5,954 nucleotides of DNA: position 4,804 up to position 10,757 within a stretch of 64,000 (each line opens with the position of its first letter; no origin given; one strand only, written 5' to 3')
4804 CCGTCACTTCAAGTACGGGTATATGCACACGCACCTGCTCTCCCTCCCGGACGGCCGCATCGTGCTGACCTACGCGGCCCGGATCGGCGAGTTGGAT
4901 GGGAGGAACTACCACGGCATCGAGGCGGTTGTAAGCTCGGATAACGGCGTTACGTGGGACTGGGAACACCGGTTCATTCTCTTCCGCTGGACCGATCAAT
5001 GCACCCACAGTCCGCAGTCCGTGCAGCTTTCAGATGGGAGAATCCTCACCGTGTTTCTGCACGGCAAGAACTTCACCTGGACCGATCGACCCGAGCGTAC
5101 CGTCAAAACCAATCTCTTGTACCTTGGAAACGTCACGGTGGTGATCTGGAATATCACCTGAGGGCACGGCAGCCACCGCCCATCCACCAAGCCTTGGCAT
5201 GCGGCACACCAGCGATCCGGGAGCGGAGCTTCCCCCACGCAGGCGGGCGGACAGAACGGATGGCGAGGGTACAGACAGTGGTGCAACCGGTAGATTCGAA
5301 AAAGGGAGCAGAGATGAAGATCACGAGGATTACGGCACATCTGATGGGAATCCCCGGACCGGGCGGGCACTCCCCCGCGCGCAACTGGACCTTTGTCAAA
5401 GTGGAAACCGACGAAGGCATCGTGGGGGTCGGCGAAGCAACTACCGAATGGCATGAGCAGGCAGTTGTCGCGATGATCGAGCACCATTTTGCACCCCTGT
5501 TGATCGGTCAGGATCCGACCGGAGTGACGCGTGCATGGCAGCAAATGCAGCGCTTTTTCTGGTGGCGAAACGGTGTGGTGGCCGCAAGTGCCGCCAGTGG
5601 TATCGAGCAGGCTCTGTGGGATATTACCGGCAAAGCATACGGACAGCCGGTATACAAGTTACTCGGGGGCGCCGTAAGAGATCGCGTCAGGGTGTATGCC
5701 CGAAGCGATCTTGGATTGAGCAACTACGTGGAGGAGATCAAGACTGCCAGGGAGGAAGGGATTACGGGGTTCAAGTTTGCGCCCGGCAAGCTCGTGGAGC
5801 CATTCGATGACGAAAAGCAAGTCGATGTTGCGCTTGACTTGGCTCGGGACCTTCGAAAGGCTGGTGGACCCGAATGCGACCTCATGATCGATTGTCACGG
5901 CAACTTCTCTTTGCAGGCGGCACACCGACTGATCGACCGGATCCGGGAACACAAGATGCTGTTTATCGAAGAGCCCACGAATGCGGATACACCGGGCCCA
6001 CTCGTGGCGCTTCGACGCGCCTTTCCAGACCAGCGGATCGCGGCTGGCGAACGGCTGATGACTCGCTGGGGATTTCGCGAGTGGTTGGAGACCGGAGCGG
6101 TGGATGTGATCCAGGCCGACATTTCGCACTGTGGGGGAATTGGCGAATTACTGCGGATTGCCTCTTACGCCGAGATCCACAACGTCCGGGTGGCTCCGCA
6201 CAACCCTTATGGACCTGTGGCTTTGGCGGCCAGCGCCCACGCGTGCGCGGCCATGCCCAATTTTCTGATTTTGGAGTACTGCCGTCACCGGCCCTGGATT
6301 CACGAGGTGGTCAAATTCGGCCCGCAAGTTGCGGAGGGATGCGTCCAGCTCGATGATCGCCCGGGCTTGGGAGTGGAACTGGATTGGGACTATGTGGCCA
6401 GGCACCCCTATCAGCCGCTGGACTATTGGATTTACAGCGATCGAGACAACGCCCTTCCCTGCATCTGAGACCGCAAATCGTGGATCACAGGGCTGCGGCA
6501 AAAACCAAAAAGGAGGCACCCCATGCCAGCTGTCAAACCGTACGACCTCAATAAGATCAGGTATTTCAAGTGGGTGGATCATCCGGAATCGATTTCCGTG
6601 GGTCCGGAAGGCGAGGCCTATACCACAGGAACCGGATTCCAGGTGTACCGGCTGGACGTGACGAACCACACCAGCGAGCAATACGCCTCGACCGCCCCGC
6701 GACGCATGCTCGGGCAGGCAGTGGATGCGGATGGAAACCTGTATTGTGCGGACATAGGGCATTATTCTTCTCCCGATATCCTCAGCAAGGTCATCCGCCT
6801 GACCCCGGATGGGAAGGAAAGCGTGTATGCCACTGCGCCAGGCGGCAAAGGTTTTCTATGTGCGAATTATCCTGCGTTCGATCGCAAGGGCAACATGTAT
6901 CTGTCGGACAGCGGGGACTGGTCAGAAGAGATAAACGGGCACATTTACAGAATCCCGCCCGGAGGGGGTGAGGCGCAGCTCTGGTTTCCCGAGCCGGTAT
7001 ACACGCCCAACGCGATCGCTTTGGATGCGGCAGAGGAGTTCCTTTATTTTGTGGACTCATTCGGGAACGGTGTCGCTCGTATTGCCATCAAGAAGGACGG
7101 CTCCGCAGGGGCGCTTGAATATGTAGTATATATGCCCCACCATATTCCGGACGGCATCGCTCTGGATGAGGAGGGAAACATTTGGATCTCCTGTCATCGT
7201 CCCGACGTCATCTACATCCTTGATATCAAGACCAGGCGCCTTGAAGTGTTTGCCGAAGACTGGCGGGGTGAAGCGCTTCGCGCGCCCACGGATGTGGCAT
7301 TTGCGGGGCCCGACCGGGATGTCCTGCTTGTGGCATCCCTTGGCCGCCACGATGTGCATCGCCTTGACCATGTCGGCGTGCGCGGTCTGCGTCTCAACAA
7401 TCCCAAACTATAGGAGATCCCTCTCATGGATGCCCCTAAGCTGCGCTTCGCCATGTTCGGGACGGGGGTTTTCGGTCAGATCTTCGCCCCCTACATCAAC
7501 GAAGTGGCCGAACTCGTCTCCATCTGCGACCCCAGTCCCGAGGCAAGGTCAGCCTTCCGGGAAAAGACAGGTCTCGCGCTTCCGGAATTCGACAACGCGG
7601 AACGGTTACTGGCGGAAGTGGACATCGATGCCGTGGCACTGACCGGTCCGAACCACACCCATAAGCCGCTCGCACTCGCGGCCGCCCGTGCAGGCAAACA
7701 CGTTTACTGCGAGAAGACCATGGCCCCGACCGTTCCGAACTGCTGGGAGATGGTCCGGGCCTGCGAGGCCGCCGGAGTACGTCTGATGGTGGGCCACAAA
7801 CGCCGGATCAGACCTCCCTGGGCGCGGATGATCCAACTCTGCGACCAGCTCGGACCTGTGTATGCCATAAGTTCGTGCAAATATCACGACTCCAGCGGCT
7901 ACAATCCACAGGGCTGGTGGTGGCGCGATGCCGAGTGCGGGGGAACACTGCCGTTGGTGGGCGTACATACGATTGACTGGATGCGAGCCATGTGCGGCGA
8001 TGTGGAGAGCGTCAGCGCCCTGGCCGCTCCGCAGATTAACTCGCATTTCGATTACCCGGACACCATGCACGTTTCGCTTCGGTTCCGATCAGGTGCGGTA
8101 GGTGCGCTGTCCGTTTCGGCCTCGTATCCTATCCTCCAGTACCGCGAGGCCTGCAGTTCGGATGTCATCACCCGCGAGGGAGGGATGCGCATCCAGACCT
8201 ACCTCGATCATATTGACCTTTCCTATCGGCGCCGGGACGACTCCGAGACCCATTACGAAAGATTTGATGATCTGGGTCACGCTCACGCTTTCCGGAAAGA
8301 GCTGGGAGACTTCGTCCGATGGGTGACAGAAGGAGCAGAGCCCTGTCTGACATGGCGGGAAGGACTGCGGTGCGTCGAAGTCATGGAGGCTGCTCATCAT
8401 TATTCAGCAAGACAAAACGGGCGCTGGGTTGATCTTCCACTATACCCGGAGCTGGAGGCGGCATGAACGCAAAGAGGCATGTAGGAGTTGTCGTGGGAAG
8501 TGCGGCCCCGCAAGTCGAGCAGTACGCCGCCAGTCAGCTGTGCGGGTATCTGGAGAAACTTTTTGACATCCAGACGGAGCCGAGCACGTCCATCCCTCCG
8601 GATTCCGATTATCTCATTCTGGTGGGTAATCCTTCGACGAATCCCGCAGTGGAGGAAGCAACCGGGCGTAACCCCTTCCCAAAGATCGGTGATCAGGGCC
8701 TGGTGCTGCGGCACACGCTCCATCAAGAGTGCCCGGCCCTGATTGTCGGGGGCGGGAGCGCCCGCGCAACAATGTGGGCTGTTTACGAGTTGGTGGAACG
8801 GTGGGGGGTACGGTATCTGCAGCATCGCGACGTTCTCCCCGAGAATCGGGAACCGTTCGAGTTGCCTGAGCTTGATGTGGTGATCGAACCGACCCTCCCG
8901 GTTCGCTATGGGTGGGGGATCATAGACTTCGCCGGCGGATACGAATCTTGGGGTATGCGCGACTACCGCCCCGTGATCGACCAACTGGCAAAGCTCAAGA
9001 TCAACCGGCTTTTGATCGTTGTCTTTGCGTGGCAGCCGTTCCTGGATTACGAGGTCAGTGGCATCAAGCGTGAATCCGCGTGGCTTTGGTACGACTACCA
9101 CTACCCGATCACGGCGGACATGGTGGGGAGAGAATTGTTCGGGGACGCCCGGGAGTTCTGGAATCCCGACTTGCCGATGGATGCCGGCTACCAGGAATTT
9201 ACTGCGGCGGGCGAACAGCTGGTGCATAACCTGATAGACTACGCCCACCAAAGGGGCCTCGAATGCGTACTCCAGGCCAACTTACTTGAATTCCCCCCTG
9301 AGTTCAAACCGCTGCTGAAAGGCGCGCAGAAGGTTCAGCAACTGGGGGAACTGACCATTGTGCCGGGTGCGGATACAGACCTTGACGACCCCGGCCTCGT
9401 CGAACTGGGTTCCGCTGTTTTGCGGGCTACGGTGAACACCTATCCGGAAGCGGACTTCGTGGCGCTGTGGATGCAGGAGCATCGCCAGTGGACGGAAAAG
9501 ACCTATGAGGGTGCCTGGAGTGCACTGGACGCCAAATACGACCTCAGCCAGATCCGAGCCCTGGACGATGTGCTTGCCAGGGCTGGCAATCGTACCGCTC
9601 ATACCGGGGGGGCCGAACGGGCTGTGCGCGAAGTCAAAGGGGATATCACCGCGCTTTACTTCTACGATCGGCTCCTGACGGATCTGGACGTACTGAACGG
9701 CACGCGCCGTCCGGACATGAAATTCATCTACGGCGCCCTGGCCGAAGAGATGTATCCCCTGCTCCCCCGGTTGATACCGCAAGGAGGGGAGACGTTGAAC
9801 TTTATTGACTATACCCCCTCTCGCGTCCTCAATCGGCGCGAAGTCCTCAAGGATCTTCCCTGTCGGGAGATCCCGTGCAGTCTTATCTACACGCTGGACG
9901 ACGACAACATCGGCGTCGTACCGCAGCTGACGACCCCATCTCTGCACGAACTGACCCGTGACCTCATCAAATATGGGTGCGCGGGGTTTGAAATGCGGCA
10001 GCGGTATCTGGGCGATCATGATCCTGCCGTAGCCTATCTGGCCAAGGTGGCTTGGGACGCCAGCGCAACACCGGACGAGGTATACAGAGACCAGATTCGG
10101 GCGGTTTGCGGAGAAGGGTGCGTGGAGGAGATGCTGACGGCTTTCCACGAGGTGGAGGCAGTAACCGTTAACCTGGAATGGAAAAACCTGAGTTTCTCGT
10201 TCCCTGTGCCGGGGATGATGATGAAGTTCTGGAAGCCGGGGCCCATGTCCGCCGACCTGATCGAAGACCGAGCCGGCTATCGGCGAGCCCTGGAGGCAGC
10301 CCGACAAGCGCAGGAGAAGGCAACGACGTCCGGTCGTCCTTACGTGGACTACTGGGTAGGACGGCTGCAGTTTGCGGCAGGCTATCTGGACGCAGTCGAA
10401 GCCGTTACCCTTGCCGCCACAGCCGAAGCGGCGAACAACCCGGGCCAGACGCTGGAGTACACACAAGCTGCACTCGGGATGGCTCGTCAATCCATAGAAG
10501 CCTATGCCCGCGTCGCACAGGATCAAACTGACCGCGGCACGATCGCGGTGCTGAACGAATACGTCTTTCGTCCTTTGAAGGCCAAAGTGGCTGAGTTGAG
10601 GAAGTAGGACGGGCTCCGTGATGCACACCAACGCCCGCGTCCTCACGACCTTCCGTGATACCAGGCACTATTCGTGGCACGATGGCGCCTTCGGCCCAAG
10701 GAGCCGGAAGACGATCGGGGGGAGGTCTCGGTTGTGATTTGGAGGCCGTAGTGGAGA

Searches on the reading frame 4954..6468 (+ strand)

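Call 37: search_protein_families(library=pfam, proteins=[window:4954-6468:+], max_evalue=0.001)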
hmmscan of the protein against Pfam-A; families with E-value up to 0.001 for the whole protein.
window:4954-6468:+ (504 aa): 2 families
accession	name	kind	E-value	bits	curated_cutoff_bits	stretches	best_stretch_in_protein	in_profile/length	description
PF13378.12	MR_MLE_C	-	9.6e-60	202.4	29.4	1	258-479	2-218/219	Enolase C-terminal domain-like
PF02746.21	MR_MLE_N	-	7.2e-25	87.9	22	1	145-238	28-117/117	Mandelate racemase / muconate lactonizing enzyme, N-terminal domain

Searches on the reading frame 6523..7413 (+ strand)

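Call 5: search_protein_families(library=pfam, proteins=[window:6523-7413:+], max_evalue=0.01)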
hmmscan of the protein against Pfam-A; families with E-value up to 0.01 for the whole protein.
window:6523-7413:+ (296 aa): 6 families
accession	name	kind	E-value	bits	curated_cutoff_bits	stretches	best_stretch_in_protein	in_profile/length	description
PF08450.18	SGL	-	3.7e-19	69.7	26.3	1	38-272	21-244/246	SMP-30/Gluconolactonase/LRE-like region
PF24684.1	Vgb_lyase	-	2.4e-06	27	50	1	133-225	195-283/290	Virginiamycin B lyase family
PF20067.5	SSL_N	-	0.00072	19.8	18.9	0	21-35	23-37/46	Strictosidine synthase-like, N-terminal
PF07494.17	Reg_prop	-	0.0045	17.5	20.4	0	211-225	9-23/24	Two component regulator propeller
PF01436.27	NHL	-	0.0048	17.3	20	0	209-224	4-19/28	NHL repeat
PF06739.17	SBBP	-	0.0079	16.6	20.5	0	210-220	16-26/38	Beta-propeller repeat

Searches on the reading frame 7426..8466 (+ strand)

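Call 5: search_protein_families(library=pfam, proteins=[window:7426-8466:+], max_evalue=0.01)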
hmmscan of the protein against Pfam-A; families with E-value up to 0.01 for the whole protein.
window:7426-8466:+ (346 aa): 3 families
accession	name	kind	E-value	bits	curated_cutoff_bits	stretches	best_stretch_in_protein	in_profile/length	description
PF01408.29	GFO_IDH_MocA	-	5.8e-24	85.5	24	1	6-124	1-120/120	Oxidoreductase family, NAD-binding Rossmann fold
PF22725.1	GFO_IDH_MocA_C3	-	4.1e-15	56.3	27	1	141-235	12-107/124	GFO/IDH/MocA C-terminal domain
PF02894.22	GFO_IDH_MocA_C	-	1.6e-14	54.7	22.9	1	141-337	8-218/218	Oxidoreductase family, C-terminal alpha/beta domain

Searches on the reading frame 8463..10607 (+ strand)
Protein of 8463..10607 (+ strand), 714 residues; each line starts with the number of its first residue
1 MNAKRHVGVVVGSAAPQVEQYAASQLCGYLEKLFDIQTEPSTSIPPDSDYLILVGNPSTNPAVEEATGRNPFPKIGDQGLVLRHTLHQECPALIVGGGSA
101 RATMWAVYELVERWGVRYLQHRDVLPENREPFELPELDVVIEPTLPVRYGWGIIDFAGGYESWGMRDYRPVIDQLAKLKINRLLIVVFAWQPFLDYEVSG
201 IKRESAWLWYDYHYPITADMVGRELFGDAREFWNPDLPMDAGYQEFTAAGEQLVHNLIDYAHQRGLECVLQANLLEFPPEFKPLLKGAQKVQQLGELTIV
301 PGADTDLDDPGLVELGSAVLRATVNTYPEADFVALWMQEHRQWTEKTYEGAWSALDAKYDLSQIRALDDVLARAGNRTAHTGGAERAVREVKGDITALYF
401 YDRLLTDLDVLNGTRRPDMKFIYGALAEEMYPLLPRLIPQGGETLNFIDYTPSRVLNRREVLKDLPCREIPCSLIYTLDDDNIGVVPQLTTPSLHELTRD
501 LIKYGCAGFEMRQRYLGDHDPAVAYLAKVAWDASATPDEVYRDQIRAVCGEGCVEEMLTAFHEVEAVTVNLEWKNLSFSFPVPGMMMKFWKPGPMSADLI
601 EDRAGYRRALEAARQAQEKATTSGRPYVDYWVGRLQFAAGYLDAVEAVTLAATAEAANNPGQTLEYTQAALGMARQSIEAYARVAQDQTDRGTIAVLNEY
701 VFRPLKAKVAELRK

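Call 5: search_protein_families(library=pfam, proteins=[window:8463-10607:+], max_evalue=0.01)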
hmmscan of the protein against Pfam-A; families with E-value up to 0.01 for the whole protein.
window:8463-10607:+ (714 aa): 0 families

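Call 18: find_homologous_proteins(query=window:8463-10604:+, max_evalue=0.00001)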
Query window:8463-10604:+ (714 aa): 536 proteins with E <= 0.00001 among 8000 candidates; the best 120 are listed.
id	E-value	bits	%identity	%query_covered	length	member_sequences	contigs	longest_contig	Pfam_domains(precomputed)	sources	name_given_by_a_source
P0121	0.0e+0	1659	100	100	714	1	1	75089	-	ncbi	ncbi:MAG: hypothetical protein V1800_09750 [Candidatus Latescibacterota bacterium]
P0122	0.0e+0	1118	68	99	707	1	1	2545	-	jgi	jgi:hypothetical protein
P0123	0.0e+0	1057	72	89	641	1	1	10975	-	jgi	jgi:hypothetical protein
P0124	0.0e+0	1035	64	99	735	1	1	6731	-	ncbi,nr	ncbi:MAG: hypothetical protein O7E52_06270 [Candidatus Poribacteria bacterium]|nr:hypothetical prote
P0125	0.0e+0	1012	62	99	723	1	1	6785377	PF03648.20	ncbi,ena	-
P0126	5.8e-296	1002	62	99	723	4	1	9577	PF03648.20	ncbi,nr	ncbi:hypothetical protein C6496_15150 [Candidatus Poribacteria bacterium]|nr:MAG: hypothetical prote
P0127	9.1e-296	1001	62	99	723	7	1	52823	PF03648.20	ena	-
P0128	1.5e-295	1000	62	99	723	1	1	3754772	PF03648.20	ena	-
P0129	2.8e-295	999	62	99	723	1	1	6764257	PF03648.20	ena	-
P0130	6.9e-295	998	62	99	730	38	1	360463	PF03648.20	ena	-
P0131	8.7e-295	998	61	99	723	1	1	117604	PF03648.20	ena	-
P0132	3.3e-293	993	61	99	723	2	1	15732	-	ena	-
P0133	7.3e-293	991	61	99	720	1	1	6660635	PF03648.20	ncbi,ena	-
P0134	7.6e-293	991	61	99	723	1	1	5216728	PF03648.20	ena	-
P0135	8.9e-293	991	61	100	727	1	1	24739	PF03648.20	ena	-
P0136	1.4e-292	991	61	100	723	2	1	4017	PF03648.20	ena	-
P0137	1.4e-292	991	61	99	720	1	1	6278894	PF03648.20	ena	-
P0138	2.0e-292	990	62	99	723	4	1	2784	PF03648.20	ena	-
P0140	3.6e-292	989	61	99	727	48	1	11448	PF03648.20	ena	-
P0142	6.9e-292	988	61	100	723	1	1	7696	PF03648.20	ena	-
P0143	1.3e-291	987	61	100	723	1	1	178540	PF03648.20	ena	-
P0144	1.4e-291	987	61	99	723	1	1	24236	PF03648.20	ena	-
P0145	1.4e-291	987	61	99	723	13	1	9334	PF03648.20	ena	-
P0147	3.6e-291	986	61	100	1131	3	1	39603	PF14870.13,PF03648.20,PF02012.27,PF15902.13,PF13088.13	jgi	jgi:hypothetical protein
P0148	3.6e-291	986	61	99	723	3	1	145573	PF03648.20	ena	-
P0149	5.0e-291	985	61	99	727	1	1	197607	PF03648.20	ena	-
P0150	6.5e-291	985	61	100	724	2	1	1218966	PF03648.20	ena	-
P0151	1.0e-290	984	61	99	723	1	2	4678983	PF03648.20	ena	-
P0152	1.3e-290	984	61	99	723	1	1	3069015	PF03648.20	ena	-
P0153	1.6e-290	984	61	99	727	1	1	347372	PF03648.20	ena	-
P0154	1.8e-290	984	61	99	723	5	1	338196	PF03648.20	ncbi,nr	ncbi:hypothetical protein C6502_12080 [Candidatus Poribacteria bacterium]|nr:MAG: hypothetical prote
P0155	2.1e-290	983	60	100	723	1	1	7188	PF03648.20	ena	-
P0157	6.9e-290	982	60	99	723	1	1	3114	PF03648.20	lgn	-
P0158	1.1e-289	981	61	99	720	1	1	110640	PF03648.20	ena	-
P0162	1.6e-289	980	61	99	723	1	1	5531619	PF03648.20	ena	-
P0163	1.7e-289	980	60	99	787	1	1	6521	PF03648.20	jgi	jgi:hypothetical protein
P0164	2.7e-289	980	61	99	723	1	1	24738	PF03648.20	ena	-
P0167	7.7e-289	978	60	99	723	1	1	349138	PF03648.20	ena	-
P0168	1.5e-288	977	61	99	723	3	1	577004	PF03648.20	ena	-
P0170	1.7e-288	977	60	99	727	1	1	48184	PF03648.20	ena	-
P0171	2.6e-288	976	60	99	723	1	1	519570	PF03648.20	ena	-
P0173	2.7e-288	976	60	99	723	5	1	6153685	PF03648.20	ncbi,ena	-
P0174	3.2e-288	976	60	99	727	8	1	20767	PF03648.20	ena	-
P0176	9.4e-288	975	60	100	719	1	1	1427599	PF03648.20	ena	-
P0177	1.4e-287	974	60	99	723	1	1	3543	PF03648.20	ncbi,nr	ncbi:hypothetical protein F4X33_09515 [Candidatus Poribacteria bacterium]|nr:hypothetical protein [C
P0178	1.4e-287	974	60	100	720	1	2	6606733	PF03648.20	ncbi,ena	-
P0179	1.9e-287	974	60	99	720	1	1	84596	PF03648.20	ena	-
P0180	7.5e-287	972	60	99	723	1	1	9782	PF03648.20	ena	-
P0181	9.4e-287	971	61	99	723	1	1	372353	PF03648.20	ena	-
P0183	1.2e-286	971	60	99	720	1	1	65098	PF03648.20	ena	-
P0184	2.1e-286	970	60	100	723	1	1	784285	PF03648.20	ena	-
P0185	2.2e-286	970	59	99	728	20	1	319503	PF03648.20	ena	-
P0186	2.9e-286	970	61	100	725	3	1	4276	PF03648.20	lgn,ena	-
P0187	2.9e-286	970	60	99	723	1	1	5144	PF03648.20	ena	-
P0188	4.4e-286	969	60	99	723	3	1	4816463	PF03648.20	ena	-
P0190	6.2e-286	969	60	99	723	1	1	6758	PF03648.20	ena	-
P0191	1.0e-285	968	60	99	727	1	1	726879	PF03648.20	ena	-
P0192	1.1e-285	968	59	100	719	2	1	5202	PF03648.20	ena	-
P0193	3.1e-285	966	60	99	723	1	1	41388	PF03648.20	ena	-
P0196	3.9e-284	963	60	100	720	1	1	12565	PF03648.20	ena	-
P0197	8.9e-284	961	59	99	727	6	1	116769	PF03648.20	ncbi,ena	-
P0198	1.0e-283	961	60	99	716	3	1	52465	PF03648.20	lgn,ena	-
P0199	1.7e-283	960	59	100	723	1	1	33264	PF03648.20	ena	-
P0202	9.4e-283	958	60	99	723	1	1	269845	PF03648.20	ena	-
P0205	2.6e-282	957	60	99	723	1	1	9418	PF03648.20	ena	-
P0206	7.3e-282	955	59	99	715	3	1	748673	PF03648.20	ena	-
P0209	1.0e-280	951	59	99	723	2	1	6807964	PF03648.20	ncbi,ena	-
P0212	8.6e-279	945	57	99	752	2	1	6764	PF03648.20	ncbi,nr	ncbi:MAG: hypothetical protein GXP26_09625 [Planctomycetes bacterium]|nr:hypothetical protein [Planc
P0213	9.6e-279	945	59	100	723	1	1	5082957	PF03648.20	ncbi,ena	-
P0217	4.4e-278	943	58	100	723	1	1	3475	PF03648.20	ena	-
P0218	9.1e-278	942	58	100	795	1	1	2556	PF03648.20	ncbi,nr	ncbi:MAG: hypothetical protein FJ388_14250, partial [Verrucomicrobia bacterium]|nr:hypothetical prot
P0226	8.0e-275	932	59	99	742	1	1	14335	PF03648.20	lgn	-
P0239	1.0e-269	915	57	99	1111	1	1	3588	PF02012.27,PF13088.13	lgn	-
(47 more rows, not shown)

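Call 19: find_encoding_contigs(protein=P0123, flank=8000, max_places=3)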
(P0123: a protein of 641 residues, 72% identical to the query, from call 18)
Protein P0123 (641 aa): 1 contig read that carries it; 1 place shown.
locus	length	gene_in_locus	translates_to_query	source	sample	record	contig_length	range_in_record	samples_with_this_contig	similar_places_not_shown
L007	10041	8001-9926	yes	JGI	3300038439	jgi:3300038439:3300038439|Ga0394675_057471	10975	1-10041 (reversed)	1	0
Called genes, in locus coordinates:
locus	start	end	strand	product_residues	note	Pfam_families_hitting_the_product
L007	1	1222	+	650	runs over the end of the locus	PF02065:Melibiase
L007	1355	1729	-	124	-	-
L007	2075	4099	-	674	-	PF14871:GHL6, PF08532:Glyco_hydro_42M (faint)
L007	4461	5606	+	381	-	PF02746:MR_MLE_N, PF13378:MR_MLE_C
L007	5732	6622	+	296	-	PF20067:SSL_N (faint), PF08450:SGL, PF24684:Vgb_lyase (weak)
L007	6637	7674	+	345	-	PF01408:GFO_IDH_MocA, PF02894:GFO_IDH_MocA_C, PF22725:GFO_IDH_MocA_C3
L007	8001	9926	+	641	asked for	-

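Call 20: find_encoding_contigs(protein=P0124, flank=8000, max_places=3)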
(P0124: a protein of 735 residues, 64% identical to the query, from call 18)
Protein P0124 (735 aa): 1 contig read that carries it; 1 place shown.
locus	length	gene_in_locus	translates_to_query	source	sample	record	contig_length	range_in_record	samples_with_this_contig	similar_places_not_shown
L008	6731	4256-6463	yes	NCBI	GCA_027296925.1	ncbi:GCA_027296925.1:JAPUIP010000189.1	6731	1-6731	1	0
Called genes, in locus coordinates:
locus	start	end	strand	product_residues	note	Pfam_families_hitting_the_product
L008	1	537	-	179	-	PF03446:NAD_binding_2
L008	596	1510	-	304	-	PF00701:DHDPS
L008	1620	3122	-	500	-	-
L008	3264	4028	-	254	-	PF05721:PhyH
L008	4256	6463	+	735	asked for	-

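Call 21: find_encoding_contigs(protein=P0147, flank=8000, max_places=3)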
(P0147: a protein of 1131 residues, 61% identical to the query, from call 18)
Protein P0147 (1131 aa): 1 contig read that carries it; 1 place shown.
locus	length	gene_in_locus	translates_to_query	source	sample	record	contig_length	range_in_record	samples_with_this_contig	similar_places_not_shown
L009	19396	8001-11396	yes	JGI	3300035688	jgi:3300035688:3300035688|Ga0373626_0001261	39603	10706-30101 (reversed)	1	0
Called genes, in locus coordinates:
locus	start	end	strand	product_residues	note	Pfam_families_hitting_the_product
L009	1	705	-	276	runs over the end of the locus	PF01261:AP_endonuc_2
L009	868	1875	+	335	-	PF01208:URO-D (weak)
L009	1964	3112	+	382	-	PF07690:MFS_1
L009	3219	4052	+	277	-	PF01261:AP_endonuc_2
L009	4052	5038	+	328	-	PF16912:Glu_dehyd_C (weak), PF00107:ADH_zinc_N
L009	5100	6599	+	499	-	PF02638:GHL10 (weak)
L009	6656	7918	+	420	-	PF07690:MFS_1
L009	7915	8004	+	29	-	-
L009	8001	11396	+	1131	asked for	PF03648:Glyco_hydro_67N (weak), PF13088:BNR_2 (weak), PF02012:BNR (faint), PF14870:PSII_BNR (weak), PF15902:Sortilin-Vps10 (faint), PF13088:BNR_2 (weak)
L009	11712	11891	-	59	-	-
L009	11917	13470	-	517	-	PF13231:PMT_2 (weak), PF02366:PMT (weak)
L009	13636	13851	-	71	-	-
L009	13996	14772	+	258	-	-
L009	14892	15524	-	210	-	-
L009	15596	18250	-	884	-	PF00656:Peptidase_C14, PF03783:CsgG (weak), PF08308:PEGA, PF13620:CarboxypepD_reg (faint), PF08308:PEGA, PF14326:DUF4384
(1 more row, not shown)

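Call 27: find_encoding_contigs(protein=P0122, flank=3000, max_places=3)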
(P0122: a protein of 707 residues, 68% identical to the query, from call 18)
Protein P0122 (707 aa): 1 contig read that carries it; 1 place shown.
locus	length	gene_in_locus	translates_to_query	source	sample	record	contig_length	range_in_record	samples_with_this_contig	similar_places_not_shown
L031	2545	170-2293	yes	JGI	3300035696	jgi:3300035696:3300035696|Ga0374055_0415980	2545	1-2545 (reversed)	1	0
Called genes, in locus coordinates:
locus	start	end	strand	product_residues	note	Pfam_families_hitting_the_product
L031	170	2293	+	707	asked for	-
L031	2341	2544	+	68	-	?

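Call 51: search_solved_structures(query=window:8463-10604:+, max_evalue=1)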
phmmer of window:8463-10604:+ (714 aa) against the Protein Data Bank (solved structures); distinct sequences matched with E-value up to 1: 0.

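Call 52: search_protein_families(library=ncbifam, proteins=[window:8463-10607:+], max_evalue=0.01)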
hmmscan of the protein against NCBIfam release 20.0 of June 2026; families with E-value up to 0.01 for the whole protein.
window:8463-10607:+ (714 aa): 1 family
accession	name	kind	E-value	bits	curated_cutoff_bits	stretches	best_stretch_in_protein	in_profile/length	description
NF041505.1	HrpD6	equivalog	0.0069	16.5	100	0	656-699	21-64/80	HrpD6 family protein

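Call 55: find_encoding_contigs(protein=P0125, flank=8000, max_places=2)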
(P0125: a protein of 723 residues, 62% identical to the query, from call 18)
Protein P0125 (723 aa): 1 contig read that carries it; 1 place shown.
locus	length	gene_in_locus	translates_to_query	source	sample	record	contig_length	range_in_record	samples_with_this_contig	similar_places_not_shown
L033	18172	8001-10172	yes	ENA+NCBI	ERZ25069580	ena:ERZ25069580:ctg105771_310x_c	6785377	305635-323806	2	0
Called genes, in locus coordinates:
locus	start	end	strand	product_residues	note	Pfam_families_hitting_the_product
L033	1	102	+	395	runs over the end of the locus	PF00072:Response_reg, PF07228:SpoIIE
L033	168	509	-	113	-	PF01740:STAS, PF13466:STAS_2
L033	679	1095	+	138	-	PF13581:HATPase_c_2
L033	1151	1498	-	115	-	PF01740:STAS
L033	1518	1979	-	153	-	PF13581:HATPase_c_2, PF02518:HATPase_c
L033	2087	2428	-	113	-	PF01740:STAS, PF13466:STAS_2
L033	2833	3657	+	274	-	PF05721:PhyH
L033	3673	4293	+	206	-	-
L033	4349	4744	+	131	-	PF01710:HTH_Tnp_IS630, PF13384:HTH_23 (faint), PF13518:HTH_28 (faint)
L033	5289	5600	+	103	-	PF01527:HTH_Tnp_1, PF13518:HTH_28 (weak)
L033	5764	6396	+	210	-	PF13276:HTH_21, PF00665:rve, PF13683:rve_3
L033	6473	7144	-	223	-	PF01609:DDE_Tnp_1, PF13612:DDE_Tnp_1_3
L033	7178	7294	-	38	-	-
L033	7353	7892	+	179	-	-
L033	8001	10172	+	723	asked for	PF03648:Glyco_hydro_67N (weak)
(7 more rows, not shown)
